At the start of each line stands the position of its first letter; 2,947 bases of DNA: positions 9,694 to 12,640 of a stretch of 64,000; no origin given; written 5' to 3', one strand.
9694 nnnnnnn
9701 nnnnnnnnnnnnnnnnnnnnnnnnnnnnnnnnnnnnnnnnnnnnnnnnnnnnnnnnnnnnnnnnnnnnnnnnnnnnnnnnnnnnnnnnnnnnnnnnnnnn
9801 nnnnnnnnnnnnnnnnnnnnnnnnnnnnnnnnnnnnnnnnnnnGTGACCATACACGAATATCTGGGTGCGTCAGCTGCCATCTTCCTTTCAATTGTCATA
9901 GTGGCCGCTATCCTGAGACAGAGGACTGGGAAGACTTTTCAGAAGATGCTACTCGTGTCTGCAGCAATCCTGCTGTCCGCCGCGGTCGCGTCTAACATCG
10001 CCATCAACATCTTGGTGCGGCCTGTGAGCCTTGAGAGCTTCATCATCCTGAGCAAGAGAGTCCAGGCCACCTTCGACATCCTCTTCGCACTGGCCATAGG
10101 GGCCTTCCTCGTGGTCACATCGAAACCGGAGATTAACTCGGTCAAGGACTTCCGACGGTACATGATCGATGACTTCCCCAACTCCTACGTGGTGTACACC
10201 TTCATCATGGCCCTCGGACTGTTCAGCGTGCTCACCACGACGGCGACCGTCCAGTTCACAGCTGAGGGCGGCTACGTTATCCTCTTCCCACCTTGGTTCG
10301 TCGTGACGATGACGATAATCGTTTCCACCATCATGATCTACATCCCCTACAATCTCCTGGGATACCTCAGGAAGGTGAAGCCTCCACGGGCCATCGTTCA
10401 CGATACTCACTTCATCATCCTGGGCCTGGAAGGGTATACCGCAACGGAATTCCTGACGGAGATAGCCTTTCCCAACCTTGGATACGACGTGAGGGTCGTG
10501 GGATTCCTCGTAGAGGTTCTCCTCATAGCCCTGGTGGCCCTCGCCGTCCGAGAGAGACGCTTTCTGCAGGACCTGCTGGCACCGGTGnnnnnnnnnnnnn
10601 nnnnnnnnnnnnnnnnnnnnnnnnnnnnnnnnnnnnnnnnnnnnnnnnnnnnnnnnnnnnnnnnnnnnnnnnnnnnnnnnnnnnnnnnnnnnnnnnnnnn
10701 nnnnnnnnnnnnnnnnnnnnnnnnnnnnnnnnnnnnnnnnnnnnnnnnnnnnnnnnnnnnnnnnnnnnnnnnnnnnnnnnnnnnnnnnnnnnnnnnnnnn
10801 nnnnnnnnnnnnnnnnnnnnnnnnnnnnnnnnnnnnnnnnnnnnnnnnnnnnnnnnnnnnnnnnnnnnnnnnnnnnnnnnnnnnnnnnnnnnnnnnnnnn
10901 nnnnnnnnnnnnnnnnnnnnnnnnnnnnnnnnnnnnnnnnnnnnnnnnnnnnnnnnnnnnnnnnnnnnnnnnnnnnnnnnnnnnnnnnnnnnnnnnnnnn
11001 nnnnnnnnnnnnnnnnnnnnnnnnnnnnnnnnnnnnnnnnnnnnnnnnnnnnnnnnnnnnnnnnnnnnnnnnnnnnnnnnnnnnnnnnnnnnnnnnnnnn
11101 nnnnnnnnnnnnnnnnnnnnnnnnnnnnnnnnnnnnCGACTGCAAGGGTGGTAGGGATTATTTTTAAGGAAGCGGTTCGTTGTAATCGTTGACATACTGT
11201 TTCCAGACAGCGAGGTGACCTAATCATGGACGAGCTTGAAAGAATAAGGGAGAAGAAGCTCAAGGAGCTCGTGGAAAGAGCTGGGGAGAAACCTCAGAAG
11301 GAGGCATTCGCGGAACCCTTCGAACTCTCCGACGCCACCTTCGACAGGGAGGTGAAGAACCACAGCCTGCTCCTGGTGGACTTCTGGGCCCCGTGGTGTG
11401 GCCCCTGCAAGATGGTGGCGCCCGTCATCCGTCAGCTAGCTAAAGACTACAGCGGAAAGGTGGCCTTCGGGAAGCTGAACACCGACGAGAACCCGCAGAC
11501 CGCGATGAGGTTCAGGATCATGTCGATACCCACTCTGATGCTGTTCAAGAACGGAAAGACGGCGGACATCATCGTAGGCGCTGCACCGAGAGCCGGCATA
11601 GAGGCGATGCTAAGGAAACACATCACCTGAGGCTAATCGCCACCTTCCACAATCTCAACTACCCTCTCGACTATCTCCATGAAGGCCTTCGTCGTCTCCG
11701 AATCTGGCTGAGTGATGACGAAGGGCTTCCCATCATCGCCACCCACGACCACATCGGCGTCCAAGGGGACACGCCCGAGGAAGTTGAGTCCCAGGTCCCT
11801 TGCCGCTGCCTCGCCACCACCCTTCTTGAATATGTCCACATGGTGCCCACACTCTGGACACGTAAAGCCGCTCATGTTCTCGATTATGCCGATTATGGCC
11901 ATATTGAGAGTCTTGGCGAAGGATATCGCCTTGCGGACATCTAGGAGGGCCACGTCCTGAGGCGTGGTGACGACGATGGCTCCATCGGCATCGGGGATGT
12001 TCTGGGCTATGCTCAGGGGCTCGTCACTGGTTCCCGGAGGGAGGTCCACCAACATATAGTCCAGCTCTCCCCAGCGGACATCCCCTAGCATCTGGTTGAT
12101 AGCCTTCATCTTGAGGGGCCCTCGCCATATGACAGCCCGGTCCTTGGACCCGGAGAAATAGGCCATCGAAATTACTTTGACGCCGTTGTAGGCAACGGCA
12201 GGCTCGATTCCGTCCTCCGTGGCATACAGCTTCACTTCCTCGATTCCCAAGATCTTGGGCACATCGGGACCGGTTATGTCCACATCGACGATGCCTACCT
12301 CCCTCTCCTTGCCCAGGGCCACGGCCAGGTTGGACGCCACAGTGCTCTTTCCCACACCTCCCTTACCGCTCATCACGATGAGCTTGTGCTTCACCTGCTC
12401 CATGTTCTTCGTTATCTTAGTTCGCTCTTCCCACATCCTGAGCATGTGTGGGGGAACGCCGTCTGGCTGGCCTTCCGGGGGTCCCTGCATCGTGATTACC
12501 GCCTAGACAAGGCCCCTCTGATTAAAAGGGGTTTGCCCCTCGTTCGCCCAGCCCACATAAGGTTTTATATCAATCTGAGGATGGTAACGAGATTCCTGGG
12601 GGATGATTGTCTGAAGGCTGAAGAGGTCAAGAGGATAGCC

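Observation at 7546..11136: Candidate synthase-receptor signalling cassette: KaiC ATPase + synthase-like enzyme divergent from a 7TM-DUF835 sensor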

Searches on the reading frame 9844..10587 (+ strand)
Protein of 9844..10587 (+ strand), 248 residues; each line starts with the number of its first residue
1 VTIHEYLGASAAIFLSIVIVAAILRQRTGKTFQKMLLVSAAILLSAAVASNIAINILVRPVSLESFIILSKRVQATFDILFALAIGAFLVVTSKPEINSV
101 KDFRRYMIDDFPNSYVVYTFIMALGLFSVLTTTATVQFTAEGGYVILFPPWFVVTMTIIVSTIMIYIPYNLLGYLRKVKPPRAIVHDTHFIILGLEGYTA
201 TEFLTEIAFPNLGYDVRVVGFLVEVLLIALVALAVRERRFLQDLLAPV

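Call 61: predict_structure(alignment_id=A3)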
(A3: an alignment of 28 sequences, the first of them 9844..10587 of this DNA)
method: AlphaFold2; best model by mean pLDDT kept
length: 248 residues; sequences in the alignment: 28
mean_pLDDT: 86.8   pTM: 0.85
mean pLDDT of the five models: 86.8, 85.1, 84.5, 82.4, 81.5
residues with pLDDT >= 90: 120; 70-90: 105; 50-70: 21; < 50: 2
segments of 3 or more residues with pLDDT < 50: none
pLDDT, mean of each block of 10 residues (from residue 1): 72 86 85 92 89 67 79 93 94 88 93 93 96 85 82 95 95 89 90 94 91 84 90 81 63
secondary structure, 60 per line:
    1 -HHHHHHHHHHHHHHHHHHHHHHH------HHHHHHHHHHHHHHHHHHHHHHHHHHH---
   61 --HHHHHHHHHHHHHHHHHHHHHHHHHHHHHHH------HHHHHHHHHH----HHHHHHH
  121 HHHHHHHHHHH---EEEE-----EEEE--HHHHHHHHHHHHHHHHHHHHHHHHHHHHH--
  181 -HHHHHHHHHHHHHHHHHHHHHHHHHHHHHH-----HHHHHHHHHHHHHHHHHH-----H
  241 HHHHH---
elements in order: H2-24 H31-57 H63-93 H100-109 H114-131 E135-138 E144-147 H150-178 H182-211 H217-234 H240-245

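Call 64: fold_search(model_id=the predicted structure, library=pdb)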
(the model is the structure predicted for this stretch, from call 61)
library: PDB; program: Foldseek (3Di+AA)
matches with E <= 10: 1275; with E <= 0.001: 0
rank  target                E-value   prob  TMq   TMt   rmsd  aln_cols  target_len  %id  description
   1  7xmr_R                2.3e-03  1.00  0.50  0.45   7.5       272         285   11  CryoEM structure of the somatostatin receptor 2 (SSTR2) in complex with Gi1 and its endogeneous peptide ligand SST-14 (released 2022-08-03)
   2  7y24_E                3.1e-03  1.00  0.55  0.49   7.0       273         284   10  Cryo-EM structure of the octreotide-bound SSTR2-miniGo-scFv16 complex (released 2022-10-19)
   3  8xzi_R                4.3e-03  1.00  0.48  0.41   8.0       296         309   13  Cryo-EM structure of the CMF-019-bound human APLNR-Gi complex (released 2024-03-20)
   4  9bkk_R                5.1e-03  1.00  0.43  0.40   9.2       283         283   11  Cholecystokinin 1 receptor (CCK1R) sterol 7M mutant, Gq chimera (mGsqi) complex (released 2024-05-22)
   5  7wj5_R                5.9e-03  1.00  0.53  0.48   8.2       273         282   11  Cryo-EM structure of human somatostatin receptor 2 complex with its agonist somatostatin delineates the ligand binding (released 2022-07-13)
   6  7wig_R                5.9e-03  1.00  0.48  0.44   7.4       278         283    9  Cryo-EM structure of the L-054,264-bound human SSTR2-Gi1 complex (released 2022-06-01)
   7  9vi9_A                6.2e-03  1.00  0.50  0.44   8.1       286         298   14  Cryo-EM Structure of NPFFR1 in complex with peptide RFRP-3 (released 2025-12-03)
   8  8hnk_R                8.1e-03  1.00  0.51  0.45   7.6       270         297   10  CXCR3-DNGi complex activated by CXCL11 (released 2023-11-29)
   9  8xyi                  8.1e-03  1.00  0.51  0.46   7.9       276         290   12  Structure of CXCR3 in complex with VUF10661 (Receptor-ligand focused map) (released 2025-02-26)
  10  8xio_A                8.5e-03  1.00  0.55  0.49   6.7       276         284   14  Structure of L797591-SSTR1 G protein complex (released 2024-07-03)
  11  9jmc_R                8.9e-03  1.00  0.57  0.51   6.5       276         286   16  Cryo-EM structure of the DS-3801b-Motilin receptor-Gq protein complex (released 2025-05-28)
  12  8ibv_R                8.9e-03  1.00  0.49  0.45   7.8       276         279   14  Cryo-EM structure of the motilin-bound motilin receptor-Gq protein complex (released 2023-04-12)
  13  8xqi_B                8.9e-03  1.00  0.45  0.39   9.3       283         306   11  Cryo-EM structure of human dimeric Apelin receptor. (released 2025-01-22)
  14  7ul5_A                9.7e-03  1.00  0.45  0.41   8.2       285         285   12  CryoEM Structure of Inactive SSTR2 bound to Nb6 (released 2022-06-29)
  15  8wst_R                1.1e-02  1.00  0.49  0.44   8.8       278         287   12  Cryo-EM structure of Melanin-Concentrating Hormone Receptor 2 with MCH (released 2024-06-19)
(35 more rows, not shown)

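Call 73: find_related_loci(query=A3, collection=genome_contigs, flank=4000)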
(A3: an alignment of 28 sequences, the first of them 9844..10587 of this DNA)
Query A3 (248 aa) in genome_contigs; peptide patterns used: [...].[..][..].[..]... (x = any residue, [..] = any of these).
63 stretches matched a pattern; 50 encode a relative of the query (tblastn E <= 1e-3); 50 distinct loci.
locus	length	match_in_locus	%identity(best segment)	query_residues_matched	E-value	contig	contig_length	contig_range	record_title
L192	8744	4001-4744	78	1-248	9e-126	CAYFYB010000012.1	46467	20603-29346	MAG TPA_asm: uncultured Methanomassiliicoccales archaeon isolate ERP108616_co2_1 genome assembly, contig: NODE_837_lengt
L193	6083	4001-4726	76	5-246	2e-122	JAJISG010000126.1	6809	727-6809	MAG: Thermoplasmatota archaeon isolate bin292 bin292_SY.153.16-18_bin.14.orig_126, whole genome shotgun sequence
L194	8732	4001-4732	72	5-248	1e-110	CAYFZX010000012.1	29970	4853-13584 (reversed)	MAG TPA_asm: uncultured Methanomassiliicoccales archaeon isolate ERP108616_co2_132 genome assembly, contig: NODE_1932_le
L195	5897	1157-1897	71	2-248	5e-100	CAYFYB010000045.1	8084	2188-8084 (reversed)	MAG TPA_asm: uncultured Methanomassiliicoccales archaeon isolate ERP108616_co2_1 genome assembly, contig: NODE_17690_len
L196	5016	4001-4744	58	1-248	1e-89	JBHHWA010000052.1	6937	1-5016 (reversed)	MAG: Thermoplasmata archaeon isolate S.3.sp3_bin.18 NODE_1376_length_6937_cov_7.962656, whole genome shotgun sequence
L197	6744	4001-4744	58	1-248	3e-87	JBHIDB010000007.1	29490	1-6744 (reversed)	MAG: Thermoplasmata archaeon isolate Baj_3_bin.8 NODE_91_length_29490_cov_21.293766, whole genome shotgun sequence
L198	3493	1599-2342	56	1-248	3e-86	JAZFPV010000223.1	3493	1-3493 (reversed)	MAG: Thermoplasmata archaeon isolate MT2bin.10 MT2bin.10_223, whole genome shotgun sequence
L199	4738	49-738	57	19-248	1e-85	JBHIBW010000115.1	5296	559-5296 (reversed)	MAG: Thermoplasmata archaeon isolate FS_3_bin.22 NODE_2713_length_5296_cov_5.347262, whole genome shotgun sequence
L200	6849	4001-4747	58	1-248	5e-84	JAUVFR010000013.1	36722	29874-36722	MAG: Methanobacteriota archaeon isolate CSMAG_355 CSMAG_355_k127_8263368_length_36722_cov_15.0000, whole genome shotgun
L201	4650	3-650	57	33-248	7e-78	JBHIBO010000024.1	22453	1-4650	MAG: Thermoplasmata archaeon isolate K_1_bin.30 NODE_343_length_22453_cov_29.540182, whole genome shotgun sequence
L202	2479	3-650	57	33-248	5e-78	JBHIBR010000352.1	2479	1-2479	MAG: Nitrospinota bacterium isolate K_1_bin.23 NODE_26271_length_2479_cov_7.496287, whole genome shotgun sequence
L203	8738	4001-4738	46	6-247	2e-66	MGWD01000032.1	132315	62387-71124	MAG: Euryarchaeota archaeon RBG_19FT_COMBO_69_17 rbg_19ft_combo_scaffold_342, whole genome shotgun sequence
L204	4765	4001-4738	47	2-247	1e-65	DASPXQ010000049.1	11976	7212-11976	MAG TPA_asm: Thermoplasmata archaeon isolate SMAG_U11571 k141_926613, whole genome shotgun sequence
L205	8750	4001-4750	47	2-247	1e-65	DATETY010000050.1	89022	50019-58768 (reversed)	MAG TPA_asm: Thermoplasmata archaeon isolate SMAG_U8327 k141_414139, whole genome shotgun sequence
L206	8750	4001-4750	46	2-247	4e-65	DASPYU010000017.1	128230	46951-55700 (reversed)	MAG TPA_asm: Thermoplasmata archaeon isolate SMAG_U11601 k141_1048524, whole genome shotgun sequence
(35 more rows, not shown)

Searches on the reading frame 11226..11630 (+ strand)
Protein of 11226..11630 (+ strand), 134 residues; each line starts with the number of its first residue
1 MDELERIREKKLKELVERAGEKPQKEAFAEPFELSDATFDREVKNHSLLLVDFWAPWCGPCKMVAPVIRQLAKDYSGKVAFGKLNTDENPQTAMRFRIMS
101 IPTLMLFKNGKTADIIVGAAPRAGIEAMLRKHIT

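Call 3: search_protein_families(library=pfam, proteins=[window:11226-11630:+], max_evalue=0.01)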
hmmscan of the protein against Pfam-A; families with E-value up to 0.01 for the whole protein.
window:11226-11630:+ (134 aa): 8 families
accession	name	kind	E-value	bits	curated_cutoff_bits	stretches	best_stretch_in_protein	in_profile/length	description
PF00085.26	Thioredoxin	-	1.5e-32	112.1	23.5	1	32-130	3-102/103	Thioredoxin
PF13098.12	Thioredoxin_2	-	6.5e-08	33.3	27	1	44-129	3-104/104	Thioredoxin-like domain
PF13905.12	Thioredoxin_8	-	3.8e-07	30.8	27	1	48-81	3-38/94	Thioredoxin-like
PF13728.12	TraF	-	1.5e-05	25.4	23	1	50-119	133-211/224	F plasmid transfer operon protein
PF04756.19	OST3_OST6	-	3.2e-05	24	27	1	58-111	46-106/294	OST3 / OST6 family, transporter family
PF14595.12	Thioredoxin_9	-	9.2e-05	22.8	25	1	24-113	18-109/129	Thioredoxin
PF08534.16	Redoxin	-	0.0011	19.2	26.6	1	43-96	26-80/148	Redoxin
PF13192.12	Thioredoxin_3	-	0.002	18.6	24.8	1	56-106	8-55/76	Thioredoxin domain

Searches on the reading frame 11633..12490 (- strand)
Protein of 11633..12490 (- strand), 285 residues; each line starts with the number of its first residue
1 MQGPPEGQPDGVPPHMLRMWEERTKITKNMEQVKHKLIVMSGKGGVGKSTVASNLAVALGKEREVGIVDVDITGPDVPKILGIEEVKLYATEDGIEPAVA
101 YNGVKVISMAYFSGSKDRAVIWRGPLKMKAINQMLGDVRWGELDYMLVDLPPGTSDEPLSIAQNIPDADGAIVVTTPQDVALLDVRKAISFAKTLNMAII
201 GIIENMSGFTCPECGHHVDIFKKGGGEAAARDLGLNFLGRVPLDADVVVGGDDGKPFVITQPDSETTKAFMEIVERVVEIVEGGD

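Call 3: search_protein_families(library=pfam, proteins=[window:11633-12490:-], max_evalue=0.01)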
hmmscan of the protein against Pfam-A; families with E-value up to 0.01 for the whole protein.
window:11633-12490:- (285 aa): 10 families
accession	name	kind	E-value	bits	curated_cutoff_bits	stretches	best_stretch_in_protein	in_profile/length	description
PF10609.15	ParA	-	7.1e-98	327.4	27.1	1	32-277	1-245/246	NUBPL iron-transfer P-loop NTPase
PF01656.29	CbiA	-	2.6e-10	40.8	25.4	1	38-206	2-82/125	CobQ/CobB/MinD/ParA nucleotide binding domain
PF02374.21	ArsA_ATPase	-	6.2e-06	26.1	24.3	1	35-64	1-30/305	Anion-transporting ATPase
PF13614.12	AAA_31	-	7.6e-06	26.4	27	1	38-187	5-159/177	AAA domain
PF06414.18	Zeta_toxin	-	0.00047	20.1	22.3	1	27-85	8-66/199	Zeta toxin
PF00142.24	Fer4_NifH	-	0.00075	19.5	25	0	38-61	3-26/271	4Fe-4S iron sulfur cluster binding proteins, NifH/frxC family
PF09140.17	MipZ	-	0.00096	19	20.7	1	36-73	2-40/262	ATPase MipZ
PF03193.22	RsgA_GTPase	-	0.0026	18.1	30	1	22-57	93-128/174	RsgA GTPase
PF20720.3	nSTAND3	-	0.0031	17.7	27.2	1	34-62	16-44/155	Novel STAND NTPase 3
PF13481.12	AAA_25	-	0.0038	17.3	27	1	34-59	32-57/195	AAA domain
